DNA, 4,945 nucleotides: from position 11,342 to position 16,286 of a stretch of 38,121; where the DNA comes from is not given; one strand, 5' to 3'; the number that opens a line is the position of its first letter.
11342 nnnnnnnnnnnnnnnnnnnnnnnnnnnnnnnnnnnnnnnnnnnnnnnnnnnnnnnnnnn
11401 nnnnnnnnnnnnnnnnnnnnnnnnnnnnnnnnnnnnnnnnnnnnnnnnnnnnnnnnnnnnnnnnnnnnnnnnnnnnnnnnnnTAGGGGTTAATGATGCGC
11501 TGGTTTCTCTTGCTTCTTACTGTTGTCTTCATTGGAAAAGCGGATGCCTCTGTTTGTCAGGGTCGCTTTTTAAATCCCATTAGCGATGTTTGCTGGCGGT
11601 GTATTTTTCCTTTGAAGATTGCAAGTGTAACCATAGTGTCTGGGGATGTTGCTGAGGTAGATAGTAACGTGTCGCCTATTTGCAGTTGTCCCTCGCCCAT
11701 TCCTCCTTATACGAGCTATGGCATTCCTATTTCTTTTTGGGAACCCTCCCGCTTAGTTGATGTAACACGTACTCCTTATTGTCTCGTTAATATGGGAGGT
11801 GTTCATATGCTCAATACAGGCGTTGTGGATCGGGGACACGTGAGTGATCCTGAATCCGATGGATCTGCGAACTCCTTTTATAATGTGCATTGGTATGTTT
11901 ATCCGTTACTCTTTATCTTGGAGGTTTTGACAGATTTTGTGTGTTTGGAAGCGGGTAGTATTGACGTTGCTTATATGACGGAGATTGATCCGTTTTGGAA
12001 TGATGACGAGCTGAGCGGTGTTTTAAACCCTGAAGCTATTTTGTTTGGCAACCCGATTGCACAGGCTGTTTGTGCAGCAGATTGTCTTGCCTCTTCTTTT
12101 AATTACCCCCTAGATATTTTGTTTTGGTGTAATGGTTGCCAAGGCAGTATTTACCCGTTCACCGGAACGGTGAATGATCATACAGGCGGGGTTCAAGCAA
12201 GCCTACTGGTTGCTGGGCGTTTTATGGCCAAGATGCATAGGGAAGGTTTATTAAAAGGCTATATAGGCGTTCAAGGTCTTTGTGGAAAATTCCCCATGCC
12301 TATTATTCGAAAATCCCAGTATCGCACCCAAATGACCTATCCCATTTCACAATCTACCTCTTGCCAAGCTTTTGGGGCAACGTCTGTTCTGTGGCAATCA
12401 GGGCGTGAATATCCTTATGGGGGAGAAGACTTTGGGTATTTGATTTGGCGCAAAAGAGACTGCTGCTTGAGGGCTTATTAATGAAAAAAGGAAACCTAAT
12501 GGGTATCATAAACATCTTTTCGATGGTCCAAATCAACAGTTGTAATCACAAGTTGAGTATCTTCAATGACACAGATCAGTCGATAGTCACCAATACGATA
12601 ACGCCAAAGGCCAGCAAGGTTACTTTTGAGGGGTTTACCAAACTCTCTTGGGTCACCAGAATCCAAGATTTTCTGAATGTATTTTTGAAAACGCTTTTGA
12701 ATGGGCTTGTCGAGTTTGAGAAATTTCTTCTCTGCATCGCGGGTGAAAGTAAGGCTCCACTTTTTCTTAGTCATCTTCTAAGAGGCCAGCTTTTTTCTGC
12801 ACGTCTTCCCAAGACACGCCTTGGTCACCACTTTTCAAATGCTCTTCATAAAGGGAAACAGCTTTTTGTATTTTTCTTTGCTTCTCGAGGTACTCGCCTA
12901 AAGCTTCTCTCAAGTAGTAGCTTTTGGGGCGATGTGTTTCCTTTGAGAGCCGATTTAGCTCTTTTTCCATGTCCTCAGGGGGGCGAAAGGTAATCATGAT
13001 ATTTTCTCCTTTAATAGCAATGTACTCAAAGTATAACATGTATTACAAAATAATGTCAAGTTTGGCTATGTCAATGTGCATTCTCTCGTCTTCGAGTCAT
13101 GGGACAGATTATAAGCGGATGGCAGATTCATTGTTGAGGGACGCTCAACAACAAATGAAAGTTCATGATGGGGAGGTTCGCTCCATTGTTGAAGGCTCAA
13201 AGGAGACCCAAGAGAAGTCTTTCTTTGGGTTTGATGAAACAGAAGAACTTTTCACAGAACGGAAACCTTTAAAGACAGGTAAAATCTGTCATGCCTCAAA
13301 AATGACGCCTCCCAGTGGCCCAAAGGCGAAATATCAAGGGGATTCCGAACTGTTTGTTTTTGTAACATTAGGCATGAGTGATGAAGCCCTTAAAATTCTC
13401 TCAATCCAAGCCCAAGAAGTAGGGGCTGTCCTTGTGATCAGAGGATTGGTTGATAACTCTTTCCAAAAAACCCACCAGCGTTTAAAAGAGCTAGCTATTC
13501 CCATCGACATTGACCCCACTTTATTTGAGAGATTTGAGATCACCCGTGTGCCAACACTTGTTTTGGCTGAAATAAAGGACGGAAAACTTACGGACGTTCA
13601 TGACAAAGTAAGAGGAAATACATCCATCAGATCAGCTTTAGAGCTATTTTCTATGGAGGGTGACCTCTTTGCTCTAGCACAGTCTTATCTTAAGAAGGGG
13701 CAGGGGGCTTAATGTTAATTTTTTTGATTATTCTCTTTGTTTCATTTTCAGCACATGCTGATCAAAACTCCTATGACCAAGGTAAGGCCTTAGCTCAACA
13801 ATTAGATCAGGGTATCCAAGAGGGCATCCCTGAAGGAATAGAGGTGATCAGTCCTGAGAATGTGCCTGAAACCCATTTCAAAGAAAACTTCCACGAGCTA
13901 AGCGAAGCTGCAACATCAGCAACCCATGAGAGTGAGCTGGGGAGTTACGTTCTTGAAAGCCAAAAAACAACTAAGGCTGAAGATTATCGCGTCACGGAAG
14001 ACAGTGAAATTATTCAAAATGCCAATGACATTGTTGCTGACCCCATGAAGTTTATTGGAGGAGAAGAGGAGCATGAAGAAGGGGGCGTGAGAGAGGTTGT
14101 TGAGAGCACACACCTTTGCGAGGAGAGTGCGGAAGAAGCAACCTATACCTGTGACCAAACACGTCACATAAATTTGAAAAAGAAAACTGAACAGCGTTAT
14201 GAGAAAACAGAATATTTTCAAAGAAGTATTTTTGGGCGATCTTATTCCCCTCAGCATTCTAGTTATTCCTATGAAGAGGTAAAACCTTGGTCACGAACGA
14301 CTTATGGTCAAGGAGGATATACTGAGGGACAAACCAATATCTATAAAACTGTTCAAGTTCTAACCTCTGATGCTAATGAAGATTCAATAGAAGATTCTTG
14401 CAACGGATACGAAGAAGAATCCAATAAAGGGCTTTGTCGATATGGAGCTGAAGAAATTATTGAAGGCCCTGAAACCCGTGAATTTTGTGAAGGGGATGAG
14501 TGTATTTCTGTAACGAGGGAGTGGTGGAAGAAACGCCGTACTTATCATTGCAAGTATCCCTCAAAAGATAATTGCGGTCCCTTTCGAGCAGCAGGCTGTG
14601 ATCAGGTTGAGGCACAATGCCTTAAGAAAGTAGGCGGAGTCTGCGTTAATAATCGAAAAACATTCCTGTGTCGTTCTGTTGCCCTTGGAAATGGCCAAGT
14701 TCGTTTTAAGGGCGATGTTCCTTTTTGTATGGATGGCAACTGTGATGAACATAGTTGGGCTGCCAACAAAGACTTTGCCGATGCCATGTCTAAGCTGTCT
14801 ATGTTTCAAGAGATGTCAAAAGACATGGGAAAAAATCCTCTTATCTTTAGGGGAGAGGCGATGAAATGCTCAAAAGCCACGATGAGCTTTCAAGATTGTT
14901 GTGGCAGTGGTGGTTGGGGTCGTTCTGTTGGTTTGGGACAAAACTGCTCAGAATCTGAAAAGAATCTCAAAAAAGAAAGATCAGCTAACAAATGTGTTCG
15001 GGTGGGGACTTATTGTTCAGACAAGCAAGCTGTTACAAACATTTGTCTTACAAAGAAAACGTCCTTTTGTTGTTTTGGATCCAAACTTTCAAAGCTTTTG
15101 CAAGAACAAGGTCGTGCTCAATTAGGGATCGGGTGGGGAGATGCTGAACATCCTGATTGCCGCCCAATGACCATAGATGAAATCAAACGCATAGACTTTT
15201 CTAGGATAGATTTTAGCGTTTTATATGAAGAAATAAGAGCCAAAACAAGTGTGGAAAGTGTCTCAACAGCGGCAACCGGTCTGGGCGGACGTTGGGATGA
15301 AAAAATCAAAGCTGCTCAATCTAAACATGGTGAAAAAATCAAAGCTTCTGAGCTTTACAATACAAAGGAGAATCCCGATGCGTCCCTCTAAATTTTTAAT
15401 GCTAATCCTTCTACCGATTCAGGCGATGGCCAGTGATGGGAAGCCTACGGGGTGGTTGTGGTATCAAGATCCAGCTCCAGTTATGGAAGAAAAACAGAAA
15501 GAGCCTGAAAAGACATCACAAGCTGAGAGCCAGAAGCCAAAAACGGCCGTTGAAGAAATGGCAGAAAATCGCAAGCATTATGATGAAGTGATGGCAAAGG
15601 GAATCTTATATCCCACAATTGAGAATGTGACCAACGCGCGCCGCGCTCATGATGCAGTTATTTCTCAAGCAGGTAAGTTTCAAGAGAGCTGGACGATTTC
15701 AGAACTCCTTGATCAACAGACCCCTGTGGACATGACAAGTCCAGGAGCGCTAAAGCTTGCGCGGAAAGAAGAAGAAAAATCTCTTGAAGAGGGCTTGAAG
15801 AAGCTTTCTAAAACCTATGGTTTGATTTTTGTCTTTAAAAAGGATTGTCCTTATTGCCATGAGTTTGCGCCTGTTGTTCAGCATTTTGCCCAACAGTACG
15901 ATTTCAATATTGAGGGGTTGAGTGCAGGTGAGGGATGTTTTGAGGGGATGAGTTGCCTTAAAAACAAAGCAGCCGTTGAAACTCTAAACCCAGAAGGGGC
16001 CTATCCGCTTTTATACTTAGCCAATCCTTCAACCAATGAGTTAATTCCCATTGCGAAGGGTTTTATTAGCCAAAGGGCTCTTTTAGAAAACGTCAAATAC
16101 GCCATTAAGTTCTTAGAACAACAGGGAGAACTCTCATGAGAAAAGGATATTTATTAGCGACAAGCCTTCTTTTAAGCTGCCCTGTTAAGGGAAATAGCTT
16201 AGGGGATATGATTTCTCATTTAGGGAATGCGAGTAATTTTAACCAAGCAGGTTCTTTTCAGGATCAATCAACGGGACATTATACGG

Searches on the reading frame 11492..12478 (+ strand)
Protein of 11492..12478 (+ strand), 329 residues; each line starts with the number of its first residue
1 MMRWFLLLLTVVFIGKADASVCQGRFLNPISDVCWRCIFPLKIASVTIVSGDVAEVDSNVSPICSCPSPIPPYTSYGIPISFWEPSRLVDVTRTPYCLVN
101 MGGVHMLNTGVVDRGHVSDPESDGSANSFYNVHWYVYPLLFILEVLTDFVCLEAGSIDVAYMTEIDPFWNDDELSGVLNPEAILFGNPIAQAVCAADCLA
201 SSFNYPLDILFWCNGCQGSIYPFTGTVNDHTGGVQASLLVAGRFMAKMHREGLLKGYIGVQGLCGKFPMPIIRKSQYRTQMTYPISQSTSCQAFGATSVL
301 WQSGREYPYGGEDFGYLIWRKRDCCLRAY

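Call 7: search_protein_families(library=pfam, proteins=[window:11492-12478:+], max_evalue=0.01)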
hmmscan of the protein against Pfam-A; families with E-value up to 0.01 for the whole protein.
window:11492-12478:+ (329 aa): 1 family
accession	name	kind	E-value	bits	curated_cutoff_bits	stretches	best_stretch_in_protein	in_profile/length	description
PF06834.16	TraU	-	9.4e-117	390.2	26.5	1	24-326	1-305/306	TraU protein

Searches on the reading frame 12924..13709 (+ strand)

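Call 8: search_protein_families(library=pfam, proteins=[window:12924-13709:+], max_evalue=0.01)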
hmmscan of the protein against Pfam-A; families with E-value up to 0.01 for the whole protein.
window:12924-13709:+ (262 aa): 1 family
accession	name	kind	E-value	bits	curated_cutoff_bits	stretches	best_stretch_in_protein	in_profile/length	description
PF09673.15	TrbC_Ftype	-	6.6e-18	65.2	24.2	1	145-240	1-109/111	Type-F conjugative transfer system pilin assembly protein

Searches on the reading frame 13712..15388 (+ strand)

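Call 8: search_protein_families(library=pfam, proteins=[window:13712-15388:+], max_evalue=0.01)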
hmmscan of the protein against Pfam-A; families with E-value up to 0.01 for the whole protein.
window:13712-15388:+ (559 aa): 1 family
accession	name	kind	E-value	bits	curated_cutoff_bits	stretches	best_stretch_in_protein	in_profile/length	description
PF06986.16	F_T4SS_TraN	-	5.5e-65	219.8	23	1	242-487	1-240/240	F-type Type IV secretion system, TraN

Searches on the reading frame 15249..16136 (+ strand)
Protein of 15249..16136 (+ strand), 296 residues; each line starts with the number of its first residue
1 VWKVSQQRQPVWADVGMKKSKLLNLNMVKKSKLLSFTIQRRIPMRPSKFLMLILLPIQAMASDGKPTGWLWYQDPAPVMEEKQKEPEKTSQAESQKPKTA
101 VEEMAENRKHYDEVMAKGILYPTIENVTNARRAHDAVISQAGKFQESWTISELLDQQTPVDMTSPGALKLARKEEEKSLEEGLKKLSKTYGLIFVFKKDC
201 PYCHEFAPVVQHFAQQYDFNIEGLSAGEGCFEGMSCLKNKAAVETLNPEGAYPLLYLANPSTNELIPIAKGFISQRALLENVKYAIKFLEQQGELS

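Call 8: search_protein_families(library=pfam, proteins=[window:15249-16136:+], max_evalue=0.01)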
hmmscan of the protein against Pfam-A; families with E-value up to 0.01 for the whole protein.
window:15249-16136:+ (296 aa): 1 family
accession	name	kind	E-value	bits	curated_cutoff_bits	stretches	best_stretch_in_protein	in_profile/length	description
PF13728.12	TraF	-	3.3e-38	132.2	23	1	68-282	1-223/224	F plasmid transfer operon protein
